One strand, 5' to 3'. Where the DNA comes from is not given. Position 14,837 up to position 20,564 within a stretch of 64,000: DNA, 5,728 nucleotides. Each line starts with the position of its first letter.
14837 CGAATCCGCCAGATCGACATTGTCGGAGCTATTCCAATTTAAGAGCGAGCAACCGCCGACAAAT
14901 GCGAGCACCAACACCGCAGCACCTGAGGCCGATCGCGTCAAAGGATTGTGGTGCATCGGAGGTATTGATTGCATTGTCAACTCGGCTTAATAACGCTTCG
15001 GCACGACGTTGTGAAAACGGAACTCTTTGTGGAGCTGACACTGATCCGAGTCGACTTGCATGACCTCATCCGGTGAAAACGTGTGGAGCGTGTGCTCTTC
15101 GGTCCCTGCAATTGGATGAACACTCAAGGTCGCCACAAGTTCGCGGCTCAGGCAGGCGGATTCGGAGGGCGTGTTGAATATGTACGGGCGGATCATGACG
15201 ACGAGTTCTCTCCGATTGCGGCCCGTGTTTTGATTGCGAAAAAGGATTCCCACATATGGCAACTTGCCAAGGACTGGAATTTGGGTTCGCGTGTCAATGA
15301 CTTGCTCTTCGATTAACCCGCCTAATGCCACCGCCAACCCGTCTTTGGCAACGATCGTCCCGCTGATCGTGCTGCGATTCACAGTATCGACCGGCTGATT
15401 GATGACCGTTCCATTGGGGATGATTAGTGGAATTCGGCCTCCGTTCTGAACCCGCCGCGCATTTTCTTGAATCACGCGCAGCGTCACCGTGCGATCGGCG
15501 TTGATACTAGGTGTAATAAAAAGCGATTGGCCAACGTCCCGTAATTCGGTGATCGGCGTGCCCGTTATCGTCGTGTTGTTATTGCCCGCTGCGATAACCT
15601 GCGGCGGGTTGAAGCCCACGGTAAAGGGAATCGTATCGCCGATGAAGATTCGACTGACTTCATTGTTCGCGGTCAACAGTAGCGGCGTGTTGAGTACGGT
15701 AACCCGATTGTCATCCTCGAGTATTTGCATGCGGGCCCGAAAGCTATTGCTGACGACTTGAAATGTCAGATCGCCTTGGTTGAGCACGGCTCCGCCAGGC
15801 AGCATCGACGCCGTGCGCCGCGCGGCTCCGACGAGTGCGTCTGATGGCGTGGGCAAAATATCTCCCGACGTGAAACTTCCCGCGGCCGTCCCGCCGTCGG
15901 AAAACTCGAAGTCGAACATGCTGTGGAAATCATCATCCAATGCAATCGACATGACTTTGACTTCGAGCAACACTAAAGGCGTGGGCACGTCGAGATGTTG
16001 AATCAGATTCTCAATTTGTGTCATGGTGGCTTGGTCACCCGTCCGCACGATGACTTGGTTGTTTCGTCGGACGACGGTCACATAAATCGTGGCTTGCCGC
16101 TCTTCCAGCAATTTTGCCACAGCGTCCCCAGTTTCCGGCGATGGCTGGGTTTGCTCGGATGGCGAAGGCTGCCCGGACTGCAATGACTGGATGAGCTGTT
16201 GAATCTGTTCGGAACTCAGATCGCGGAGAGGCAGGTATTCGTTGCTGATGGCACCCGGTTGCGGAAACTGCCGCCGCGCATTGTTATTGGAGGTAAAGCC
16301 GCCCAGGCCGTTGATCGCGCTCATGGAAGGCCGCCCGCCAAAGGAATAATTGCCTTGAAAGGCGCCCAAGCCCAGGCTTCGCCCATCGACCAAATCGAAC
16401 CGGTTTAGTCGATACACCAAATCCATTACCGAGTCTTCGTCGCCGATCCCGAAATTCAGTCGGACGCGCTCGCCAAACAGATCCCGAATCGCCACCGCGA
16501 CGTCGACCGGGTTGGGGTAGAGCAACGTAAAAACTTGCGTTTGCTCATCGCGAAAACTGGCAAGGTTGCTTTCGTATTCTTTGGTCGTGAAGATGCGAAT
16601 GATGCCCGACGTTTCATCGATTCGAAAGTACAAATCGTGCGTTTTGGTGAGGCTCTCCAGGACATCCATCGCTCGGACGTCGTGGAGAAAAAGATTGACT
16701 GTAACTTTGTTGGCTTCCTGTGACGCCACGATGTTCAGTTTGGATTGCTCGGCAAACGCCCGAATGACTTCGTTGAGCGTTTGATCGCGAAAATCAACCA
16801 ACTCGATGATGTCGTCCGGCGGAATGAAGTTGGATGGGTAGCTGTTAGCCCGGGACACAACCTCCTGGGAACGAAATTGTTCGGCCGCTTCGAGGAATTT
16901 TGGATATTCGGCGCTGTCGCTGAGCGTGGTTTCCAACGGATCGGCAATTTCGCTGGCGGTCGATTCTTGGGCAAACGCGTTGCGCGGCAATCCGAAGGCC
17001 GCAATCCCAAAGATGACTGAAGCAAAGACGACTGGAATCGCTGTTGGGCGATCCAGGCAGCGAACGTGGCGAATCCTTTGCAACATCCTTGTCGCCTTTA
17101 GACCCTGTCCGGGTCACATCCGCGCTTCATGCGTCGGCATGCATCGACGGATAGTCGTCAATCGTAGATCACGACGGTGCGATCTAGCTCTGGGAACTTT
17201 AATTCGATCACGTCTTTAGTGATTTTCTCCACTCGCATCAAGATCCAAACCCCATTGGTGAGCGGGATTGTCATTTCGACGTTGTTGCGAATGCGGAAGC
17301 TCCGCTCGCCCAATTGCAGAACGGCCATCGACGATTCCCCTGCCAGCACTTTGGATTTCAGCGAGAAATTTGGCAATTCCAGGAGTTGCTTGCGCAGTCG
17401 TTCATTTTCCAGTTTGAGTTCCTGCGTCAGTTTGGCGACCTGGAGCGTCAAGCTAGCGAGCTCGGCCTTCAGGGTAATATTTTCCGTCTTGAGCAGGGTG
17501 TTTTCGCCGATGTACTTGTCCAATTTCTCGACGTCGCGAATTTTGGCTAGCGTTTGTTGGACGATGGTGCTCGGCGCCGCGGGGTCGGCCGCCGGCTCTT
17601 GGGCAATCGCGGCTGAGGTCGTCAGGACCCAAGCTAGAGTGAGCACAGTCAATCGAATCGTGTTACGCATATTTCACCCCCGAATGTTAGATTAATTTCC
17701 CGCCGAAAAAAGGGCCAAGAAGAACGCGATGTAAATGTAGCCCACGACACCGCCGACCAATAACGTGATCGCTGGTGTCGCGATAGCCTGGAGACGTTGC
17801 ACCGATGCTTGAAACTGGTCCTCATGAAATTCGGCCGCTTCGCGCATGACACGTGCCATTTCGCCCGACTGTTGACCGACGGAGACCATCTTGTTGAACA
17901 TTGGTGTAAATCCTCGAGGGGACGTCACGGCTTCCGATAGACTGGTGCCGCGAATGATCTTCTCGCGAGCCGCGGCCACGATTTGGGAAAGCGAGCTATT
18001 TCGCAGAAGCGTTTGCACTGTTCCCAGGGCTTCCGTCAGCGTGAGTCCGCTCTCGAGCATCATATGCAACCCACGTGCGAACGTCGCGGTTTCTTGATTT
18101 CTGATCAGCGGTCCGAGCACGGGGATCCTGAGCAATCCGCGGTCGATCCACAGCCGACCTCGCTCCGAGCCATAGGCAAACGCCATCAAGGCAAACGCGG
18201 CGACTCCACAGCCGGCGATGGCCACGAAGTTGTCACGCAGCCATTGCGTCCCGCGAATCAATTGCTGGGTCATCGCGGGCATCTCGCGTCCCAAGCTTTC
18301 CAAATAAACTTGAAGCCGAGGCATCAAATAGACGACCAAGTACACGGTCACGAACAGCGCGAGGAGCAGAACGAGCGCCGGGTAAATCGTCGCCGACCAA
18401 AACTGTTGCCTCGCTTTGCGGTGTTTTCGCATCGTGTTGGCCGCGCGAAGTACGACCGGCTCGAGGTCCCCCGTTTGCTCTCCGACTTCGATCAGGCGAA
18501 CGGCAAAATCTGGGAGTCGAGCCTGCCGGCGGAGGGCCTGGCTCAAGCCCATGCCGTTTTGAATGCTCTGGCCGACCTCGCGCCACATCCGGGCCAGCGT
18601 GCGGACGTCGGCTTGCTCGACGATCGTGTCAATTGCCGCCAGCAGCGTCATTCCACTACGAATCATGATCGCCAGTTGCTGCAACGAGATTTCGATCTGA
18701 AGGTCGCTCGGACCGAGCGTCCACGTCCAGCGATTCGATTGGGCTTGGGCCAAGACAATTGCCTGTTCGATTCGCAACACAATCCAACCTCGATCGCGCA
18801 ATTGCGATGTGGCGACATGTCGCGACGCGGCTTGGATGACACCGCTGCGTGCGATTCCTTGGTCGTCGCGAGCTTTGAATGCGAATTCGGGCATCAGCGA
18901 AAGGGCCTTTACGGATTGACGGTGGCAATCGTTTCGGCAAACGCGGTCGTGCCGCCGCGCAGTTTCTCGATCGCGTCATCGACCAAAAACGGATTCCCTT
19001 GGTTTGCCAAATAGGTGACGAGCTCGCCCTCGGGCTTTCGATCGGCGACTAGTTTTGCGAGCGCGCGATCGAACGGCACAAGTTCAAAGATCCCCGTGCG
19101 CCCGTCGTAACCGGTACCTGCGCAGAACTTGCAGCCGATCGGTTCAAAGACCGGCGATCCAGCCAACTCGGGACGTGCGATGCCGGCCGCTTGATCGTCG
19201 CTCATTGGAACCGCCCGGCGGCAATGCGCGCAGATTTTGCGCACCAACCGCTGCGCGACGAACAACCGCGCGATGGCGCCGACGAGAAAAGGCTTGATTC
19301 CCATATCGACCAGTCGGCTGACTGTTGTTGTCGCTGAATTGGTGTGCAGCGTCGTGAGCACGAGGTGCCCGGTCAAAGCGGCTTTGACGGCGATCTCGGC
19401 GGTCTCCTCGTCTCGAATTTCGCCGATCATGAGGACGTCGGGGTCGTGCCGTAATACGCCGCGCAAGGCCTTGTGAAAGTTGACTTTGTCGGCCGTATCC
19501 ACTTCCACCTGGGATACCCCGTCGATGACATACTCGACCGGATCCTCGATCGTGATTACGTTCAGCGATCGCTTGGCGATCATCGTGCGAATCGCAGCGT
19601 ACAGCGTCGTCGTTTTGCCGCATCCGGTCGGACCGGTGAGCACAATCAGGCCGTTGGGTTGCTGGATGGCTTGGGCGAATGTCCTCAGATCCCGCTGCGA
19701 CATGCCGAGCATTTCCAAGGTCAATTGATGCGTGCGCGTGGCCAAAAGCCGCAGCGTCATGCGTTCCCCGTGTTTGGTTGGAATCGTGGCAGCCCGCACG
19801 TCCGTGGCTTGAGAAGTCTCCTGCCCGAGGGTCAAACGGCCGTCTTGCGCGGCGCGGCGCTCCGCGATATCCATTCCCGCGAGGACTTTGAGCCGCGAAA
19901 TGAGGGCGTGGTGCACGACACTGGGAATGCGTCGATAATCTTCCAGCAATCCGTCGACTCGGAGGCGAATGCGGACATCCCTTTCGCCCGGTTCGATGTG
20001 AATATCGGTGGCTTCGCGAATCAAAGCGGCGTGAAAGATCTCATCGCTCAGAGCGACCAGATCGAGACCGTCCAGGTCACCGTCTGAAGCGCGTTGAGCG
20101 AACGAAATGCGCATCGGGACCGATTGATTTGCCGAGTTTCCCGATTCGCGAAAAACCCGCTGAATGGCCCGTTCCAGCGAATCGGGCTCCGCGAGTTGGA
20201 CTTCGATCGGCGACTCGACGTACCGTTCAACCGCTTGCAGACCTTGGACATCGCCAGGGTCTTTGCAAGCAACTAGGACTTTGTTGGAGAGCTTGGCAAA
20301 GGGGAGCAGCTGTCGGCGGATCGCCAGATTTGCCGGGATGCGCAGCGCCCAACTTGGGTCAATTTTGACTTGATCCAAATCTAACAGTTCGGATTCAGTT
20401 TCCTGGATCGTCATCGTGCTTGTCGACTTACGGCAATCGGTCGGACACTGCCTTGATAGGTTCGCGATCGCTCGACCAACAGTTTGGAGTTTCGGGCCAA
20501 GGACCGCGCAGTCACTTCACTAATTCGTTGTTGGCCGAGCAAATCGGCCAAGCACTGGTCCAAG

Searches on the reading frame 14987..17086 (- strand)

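Call 78: search_protein_families(library=pfam, proteins=[window:14987-17086:-], max_evalue=0.00001)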
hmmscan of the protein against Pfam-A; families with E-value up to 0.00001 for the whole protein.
window:14987-17086:- (699 aa): 2 families
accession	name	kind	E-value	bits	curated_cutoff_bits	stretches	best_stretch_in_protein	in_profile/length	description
PF00263.26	Secretin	-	2.3e-32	112.4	27.5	1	456-637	2-168/169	Bacterial type II and III secretion system protein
PF03958.22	Secretin_N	-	1.4e-09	38.5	28.2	1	284-369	3-67/69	Bacterial type II/III secretion system short domain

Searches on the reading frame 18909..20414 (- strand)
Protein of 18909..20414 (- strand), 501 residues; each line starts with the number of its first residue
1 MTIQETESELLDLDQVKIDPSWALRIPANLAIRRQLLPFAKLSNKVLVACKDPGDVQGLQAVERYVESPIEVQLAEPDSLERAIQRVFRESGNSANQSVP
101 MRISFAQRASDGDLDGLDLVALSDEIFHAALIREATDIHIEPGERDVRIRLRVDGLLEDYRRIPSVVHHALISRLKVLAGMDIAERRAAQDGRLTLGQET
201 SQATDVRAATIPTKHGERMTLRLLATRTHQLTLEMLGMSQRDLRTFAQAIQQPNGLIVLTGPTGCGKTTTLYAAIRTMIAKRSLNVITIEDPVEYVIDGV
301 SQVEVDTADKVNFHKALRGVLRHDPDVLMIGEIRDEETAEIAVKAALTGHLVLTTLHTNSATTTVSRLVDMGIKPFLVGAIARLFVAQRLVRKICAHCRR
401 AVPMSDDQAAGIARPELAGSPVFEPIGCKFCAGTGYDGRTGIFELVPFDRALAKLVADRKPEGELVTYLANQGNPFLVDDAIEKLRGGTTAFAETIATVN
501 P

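Call 78: search_protein_families(library=pfam, proteins=[window:18909-20414:-], max_evalue=0.00001)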
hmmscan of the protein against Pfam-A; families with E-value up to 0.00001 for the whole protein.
window:18909-20414:- (501 aa): 2 families
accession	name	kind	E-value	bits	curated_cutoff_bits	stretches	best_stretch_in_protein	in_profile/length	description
PF00437.27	T2SSE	-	1.3e-112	376.5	24.9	1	120-495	9-368/370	Type II/IV secretion system protein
PF05157.20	MshEN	-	5.9e-14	52.3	23.1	1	9-92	4-88/90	MshEN domain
